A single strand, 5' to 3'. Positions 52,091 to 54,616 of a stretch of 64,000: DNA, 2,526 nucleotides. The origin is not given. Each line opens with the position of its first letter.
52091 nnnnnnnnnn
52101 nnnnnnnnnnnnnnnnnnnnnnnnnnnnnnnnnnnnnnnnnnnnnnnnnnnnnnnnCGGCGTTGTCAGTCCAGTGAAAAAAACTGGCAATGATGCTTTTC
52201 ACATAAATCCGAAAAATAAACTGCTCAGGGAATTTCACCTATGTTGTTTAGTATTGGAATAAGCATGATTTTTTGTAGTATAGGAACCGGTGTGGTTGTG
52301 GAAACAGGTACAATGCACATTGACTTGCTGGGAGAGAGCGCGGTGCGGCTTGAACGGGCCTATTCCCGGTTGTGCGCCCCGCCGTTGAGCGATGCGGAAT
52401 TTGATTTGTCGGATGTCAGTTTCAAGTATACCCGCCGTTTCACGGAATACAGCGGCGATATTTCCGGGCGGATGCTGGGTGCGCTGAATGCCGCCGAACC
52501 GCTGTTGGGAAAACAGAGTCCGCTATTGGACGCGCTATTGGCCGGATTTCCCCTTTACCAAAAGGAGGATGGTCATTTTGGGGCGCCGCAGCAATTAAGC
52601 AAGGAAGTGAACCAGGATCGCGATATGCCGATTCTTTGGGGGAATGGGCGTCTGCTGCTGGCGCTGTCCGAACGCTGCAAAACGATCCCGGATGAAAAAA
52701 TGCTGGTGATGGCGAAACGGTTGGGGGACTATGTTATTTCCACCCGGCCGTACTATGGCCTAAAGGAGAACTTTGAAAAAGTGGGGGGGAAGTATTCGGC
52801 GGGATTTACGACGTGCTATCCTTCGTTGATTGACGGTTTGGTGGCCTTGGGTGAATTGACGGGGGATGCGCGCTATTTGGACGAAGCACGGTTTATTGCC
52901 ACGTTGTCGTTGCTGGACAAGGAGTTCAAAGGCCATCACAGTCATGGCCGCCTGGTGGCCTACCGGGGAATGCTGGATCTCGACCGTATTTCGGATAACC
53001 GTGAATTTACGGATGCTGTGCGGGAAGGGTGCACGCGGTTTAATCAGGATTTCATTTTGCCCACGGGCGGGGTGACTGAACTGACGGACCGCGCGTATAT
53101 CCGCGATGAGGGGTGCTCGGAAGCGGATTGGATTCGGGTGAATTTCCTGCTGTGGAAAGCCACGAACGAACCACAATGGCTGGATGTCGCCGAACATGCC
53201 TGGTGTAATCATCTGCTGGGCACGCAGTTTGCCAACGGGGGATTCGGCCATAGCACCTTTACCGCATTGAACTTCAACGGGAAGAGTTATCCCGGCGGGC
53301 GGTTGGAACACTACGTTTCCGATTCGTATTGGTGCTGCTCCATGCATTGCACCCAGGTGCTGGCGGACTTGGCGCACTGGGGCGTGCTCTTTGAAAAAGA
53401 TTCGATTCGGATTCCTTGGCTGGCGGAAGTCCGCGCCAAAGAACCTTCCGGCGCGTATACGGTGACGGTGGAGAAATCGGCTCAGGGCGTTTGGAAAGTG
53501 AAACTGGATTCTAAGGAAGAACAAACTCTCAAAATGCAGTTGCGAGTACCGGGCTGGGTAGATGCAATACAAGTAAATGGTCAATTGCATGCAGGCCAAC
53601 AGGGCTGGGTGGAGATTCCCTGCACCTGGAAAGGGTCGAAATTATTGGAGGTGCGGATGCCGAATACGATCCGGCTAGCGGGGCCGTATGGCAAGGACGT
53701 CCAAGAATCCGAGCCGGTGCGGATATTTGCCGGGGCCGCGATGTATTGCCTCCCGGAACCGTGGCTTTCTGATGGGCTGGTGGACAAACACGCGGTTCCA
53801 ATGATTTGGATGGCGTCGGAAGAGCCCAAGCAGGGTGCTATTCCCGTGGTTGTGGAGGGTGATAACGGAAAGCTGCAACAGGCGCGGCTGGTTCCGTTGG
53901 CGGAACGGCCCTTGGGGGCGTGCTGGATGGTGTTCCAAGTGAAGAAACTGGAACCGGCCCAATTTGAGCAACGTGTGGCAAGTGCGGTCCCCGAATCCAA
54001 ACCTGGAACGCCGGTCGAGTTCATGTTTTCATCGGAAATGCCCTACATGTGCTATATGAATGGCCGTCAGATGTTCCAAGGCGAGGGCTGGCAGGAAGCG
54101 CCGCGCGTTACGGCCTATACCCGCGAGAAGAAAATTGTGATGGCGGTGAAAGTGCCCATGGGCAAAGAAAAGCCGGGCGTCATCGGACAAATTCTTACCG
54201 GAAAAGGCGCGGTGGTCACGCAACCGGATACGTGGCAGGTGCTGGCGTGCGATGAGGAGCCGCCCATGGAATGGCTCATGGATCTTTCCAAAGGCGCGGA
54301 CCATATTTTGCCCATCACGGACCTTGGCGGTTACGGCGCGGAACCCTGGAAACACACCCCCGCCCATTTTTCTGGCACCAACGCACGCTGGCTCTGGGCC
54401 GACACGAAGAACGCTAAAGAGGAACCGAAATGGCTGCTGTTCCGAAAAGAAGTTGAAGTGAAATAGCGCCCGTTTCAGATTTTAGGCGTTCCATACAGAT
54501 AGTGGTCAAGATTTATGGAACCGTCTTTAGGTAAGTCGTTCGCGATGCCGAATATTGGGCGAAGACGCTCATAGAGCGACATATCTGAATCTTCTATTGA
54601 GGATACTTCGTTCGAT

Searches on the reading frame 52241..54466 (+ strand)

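Call 37: search_protein_families(library=pfam, proteins=[window:52241-54466:+], max_evalue=0.001)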
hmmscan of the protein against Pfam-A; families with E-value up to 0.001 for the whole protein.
window:52241-54466:+ (741 aa): 2 families
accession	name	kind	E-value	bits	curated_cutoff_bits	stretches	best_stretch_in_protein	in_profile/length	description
PF07944.18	Beta-AFase-like_GH127_cat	-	3.9e-13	49.6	24.9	1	96-376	83-373/376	Beta-L-arabinofuranosidase, GH127 catalytic domain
PF20736.2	Glyco_hydro127M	-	6.8e-06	26.6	24.2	1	411-474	26-94/95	Beta-L-arabinofuranosidase, GH127 middle domain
